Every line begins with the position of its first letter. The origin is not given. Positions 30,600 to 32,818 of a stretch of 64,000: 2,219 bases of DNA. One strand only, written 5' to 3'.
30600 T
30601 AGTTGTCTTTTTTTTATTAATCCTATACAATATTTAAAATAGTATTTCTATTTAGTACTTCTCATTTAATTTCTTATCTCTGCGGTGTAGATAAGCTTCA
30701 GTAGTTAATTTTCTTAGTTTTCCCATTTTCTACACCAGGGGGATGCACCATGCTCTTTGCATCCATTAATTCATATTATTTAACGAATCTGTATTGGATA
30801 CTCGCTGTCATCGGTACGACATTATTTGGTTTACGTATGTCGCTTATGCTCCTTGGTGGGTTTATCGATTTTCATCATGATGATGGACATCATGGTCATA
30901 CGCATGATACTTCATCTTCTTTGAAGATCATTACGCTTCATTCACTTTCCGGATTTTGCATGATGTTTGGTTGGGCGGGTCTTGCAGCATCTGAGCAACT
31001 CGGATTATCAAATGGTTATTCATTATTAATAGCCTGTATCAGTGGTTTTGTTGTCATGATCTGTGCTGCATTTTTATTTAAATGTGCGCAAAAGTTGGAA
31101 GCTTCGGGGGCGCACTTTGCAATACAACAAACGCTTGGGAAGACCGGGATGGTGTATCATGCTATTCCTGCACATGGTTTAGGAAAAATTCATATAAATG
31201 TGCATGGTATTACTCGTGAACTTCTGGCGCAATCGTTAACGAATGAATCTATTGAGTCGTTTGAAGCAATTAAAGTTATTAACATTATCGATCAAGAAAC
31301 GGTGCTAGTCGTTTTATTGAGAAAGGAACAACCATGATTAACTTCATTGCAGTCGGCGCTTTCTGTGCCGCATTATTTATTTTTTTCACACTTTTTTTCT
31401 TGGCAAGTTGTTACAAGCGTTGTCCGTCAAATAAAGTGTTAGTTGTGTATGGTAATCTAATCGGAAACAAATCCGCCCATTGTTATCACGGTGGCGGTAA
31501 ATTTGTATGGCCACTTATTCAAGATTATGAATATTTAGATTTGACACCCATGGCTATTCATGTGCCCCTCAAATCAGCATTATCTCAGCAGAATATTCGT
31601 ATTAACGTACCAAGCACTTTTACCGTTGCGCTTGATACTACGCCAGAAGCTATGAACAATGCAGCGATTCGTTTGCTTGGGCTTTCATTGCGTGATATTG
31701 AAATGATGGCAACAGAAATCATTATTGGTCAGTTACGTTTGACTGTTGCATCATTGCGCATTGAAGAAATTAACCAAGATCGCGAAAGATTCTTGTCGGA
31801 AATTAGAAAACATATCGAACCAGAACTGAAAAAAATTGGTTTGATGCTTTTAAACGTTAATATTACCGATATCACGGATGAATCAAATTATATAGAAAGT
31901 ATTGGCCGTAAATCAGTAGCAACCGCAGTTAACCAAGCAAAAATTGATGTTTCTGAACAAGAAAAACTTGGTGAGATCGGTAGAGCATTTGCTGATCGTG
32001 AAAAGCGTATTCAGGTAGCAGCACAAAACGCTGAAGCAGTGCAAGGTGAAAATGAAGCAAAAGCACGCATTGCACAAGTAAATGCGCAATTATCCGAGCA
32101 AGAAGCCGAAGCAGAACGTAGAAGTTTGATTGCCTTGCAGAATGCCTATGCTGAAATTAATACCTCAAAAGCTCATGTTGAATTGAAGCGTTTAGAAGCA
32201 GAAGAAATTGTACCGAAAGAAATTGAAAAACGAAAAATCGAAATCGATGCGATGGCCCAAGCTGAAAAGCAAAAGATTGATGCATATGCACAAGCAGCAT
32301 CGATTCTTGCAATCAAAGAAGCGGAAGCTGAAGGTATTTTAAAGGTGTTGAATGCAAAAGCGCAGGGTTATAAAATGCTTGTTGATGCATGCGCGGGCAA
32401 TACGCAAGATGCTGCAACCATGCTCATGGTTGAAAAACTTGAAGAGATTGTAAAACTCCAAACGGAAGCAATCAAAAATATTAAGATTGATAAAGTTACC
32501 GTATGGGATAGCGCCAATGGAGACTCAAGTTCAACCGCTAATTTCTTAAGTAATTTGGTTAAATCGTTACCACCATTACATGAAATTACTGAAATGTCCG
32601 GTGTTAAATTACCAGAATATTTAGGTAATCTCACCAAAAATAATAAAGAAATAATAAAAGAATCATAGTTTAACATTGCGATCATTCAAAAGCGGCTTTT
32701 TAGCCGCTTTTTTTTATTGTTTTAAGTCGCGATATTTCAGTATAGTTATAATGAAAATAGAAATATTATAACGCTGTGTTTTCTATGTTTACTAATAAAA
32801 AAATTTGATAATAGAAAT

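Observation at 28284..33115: Seven-member family of small secreted proteins with a conserved C-terminal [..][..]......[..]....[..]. motif and acidic tails, flanking the nfeD-floT operon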

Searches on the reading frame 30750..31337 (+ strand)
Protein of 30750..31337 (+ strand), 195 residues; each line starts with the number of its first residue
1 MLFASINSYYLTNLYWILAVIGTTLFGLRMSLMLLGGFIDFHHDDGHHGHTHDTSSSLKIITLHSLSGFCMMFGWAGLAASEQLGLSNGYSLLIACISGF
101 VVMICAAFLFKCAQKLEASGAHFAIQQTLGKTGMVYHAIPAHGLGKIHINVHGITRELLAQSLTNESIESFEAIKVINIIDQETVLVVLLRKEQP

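Call 4: search_protein_families(library=pfam, proteins=[window:30750-31337:+], max_evalue=1)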
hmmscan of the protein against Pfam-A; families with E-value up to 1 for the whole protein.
window:30750-31337:+ (195 aa): 1 family
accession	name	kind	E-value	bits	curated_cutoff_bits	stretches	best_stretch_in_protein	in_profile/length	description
PF13273.12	DUF4064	-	0.075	13.7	32.1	0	80-120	49-89/102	Protein of unknown function (DUF4064)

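Call 5: search_protein_families(library=ncbifam, proteins=[window:30750-31337:+], max_evalue=1)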
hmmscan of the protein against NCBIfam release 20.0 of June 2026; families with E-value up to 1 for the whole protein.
window:30750-31337:+ (195 aa): 1 family
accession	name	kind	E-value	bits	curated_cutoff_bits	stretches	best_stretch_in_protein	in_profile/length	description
TIGR01253.1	thiP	equivalog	0.0055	15.8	395.1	1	82-142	319-378/519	thiamine/thiamine pyrophosphate ABC transporter permease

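Call 58: search_solved_structures(query=window:30750-31334:+, max_evalue=10)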
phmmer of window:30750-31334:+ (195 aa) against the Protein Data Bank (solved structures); distinct sequences matched with E-value up to 10: 1.
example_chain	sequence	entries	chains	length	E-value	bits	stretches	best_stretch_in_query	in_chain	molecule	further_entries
2k14_A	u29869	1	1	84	1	12.3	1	126-179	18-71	YuaF protein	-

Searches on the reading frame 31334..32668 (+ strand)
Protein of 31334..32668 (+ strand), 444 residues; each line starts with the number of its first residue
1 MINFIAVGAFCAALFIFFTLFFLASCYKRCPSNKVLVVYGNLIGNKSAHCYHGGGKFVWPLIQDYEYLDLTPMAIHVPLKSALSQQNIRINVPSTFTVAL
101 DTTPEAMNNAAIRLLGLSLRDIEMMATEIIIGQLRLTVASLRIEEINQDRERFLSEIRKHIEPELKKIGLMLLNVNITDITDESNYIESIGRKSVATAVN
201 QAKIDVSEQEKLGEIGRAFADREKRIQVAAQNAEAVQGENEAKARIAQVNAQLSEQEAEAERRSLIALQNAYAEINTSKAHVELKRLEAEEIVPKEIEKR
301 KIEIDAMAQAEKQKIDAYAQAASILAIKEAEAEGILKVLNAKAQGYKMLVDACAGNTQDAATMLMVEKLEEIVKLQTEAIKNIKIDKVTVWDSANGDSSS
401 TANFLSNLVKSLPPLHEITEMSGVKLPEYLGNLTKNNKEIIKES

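Call 4: search_protein_families(library=pfam, proteins=[window:31334-32668:+], max_evalue=1)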
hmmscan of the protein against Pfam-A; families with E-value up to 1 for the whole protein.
window:31334-32668:+ (444 aa): 2 families
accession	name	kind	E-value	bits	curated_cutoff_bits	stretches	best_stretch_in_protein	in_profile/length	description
PF01145.31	Band_7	-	6.6e-27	95.1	23.6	1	31-211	4-176/176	SPFH domain / Band 7 family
PF03280.19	Lipase_chap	-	0.023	15.1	25.7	1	224-325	57-164/192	Proteobacterial lipase chaperone protein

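Call 5: search_protein_families(library=ncbifam, proteins=[window:31334-32668:+], max_evalue=1)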
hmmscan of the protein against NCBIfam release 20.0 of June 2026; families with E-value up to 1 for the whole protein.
window:31334-32668:+ (444 aa): 4 families
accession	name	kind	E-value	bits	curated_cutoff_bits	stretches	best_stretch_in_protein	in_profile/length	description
NF058507.1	FlotScfldFlot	equivalog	2.5e-43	148.8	700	2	11-299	6-303/477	flotillin lipid rafts scaffold protein FloT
NF004533.0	PRK05883.1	equivalog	0.0073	16.1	72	1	159-205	22-68/100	acyl carrier protein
NF041230.1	BagL_FevM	exception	0.42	10.6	230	1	271-333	62-126/145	MarR family transcriptional regulator BagL/FevM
TIGR01932.1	hflC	equivalog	0.62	8.8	134.4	1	142-259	166-283/318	protease modulator HflC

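Call 7: find_encoding_contigs(protein=window:31334-32668:+, flank=10000, max_places=6)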
Protein window:31334-32668:+ (444 aa): 4 contigs read that carry it; 2 places shown.
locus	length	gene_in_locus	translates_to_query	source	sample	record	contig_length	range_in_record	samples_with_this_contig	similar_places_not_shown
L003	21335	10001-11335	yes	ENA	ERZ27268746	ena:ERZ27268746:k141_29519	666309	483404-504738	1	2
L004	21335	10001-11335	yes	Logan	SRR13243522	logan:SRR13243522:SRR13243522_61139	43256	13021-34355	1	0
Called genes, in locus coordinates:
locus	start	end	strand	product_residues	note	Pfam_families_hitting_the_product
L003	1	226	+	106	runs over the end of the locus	-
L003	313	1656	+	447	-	PF21377:MurD_N (weak), PF21799:MurD-like_N (weak), PF08245:Mur_ligase_M, PF02875:Mur_ligase_C (weak)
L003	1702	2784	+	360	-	PF01098:FTSW_RODA_SPOVE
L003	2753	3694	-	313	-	-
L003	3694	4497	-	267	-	-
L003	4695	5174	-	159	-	-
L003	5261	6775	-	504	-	PF02789:Peptidase_M17_N, PF00883:Peptidase_M17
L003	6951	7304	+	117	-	-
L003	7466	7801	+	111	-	-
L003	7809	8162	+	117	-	-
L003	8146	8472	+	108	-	-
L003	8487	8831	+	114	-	-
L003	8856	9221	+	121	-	-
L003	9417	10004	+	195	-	-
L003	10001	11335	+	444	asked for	PF01145:Band_7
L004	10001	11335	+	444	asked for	PF01145:Band_7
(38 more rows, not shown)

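Call 20: find_related_loci(query=window:31334-32665:+, collection=genome_contigs, flank=10000)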
Query window:31334-32665:+ (444 aa) in genome_contigs; peptide patterns used: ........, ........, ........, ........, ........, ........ (x = any residue, [..] = any of these).
352 stretches matched a pattern; 35 encode a relative of the query (tblastn E <= 1e-3); 35 distinct loci.
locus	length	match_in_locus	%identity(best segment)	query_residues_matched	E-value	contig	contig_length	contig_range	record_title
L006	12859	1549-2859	78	1-436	0e+0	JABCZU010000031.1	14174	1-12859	MAG: Candidatus Dependentiae bacterium isolate BWOrgControl_Nextera66_MAG2 3300020618.a:Ga0206858_1186, whole genome sho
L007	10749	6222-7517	78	1-433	0e+0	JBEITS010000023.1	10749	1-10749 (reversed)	MAG: Campylobacterota bacterium isolate Sample-109-S9-bin-106 Sample_109_S9-bin_106-k141_1609374, whole genome shotgun s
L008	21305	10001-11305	79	1-435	0e+0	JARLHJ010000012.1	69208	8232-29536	MAG: Candidatus Babeliales bacterium isolate MAG_BO39 MetaBAT2_Bin_39_Oxic_k141_909326, whole genome shotgun sequence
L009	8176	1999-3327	79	1-443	0e+0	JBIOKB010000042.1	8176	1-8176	MAG: Candidatus Babeliales bacterium isolate GcC11-27 k141_656440_length_8176_cov_100.6306, whole genome shotgun sequenc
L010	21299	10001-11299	77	1-433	0e+0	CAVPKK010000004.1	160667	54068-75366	MAG: uncultured bacterium isolate MFD10064.bin.1.39 genome assembly, contig: contig_34180, whole genome shotgun sequence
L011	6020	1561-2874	75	1-438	0e+0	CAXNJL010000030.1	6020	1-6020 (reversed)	MAG: Candidatus Babeliales bacterium isolate TH-11nov19-95 genome assembly, contig: TH-11nov19-C32744, whole genome shot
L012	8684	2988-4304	74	1-435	0e+0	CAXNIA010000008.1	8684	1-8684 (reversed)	MAG: Candidatus Babeliales bacterium isolate MaH-09apr19-271 genome assembly, contig: MaH-09apr19-C20348, whole genome s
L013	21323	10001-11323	73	1-441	0e+0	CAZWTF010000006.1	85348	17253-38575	MAG TPA_asm: uncultured Pseudomonadota bacterium isolate SRP193066_co1_32 genome assembly, contig: NODE_307_length_85348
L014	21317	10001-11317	73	1-439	0e+0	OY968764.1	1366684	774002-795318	MAG: uncultured bacterium isolate MFD05512.bin.c.17 genome assembly, chromosome: 1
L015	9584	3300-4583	73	12-437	0e+0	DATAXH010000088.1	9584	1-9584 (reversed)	MAG TPA_asm: Candidatus Babeliales bacterium isolate SMAG_U5648 k141_903618, whole genome shotgun sequence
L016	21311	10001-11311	73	1-435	0e+0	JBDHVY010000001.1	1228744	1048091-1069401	MAG: Candidatus Dependentiae bacterium isolate AS-MICRO-OLR.1 NODE_2_length_1228744_cov_9.698095, whole genome shotgun s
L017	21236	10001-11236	74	27-437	0e+0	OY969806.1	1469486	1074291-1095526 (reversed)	MAG: uncultured bacterium isolate MFD00731.bin.2.58 genome assembly, chromosome: 1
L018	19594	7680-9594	61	2-431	0e+0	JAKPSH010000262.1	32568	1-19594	MAG: Pseudomonadota bacterium isolate JPNA_metabat.107 k141_835472, whole genome shotgun sequence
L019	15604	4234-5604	55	1-433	2e-152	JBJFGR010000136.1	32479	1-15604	MAG: Succinivibrionaceae bacterium isolate PUUB56_bin.028 NODE_726_length_32479_cov_7.971626, whole genome shotgun seque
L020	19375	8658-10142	50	5-433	2e-148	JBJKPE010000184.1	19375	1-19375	MAG: Thermodesulfovibrionales bacterium isolate Bin_113 S1Ck127_99827_flag_0_multi_23.2731_len_19375, whole genome shotg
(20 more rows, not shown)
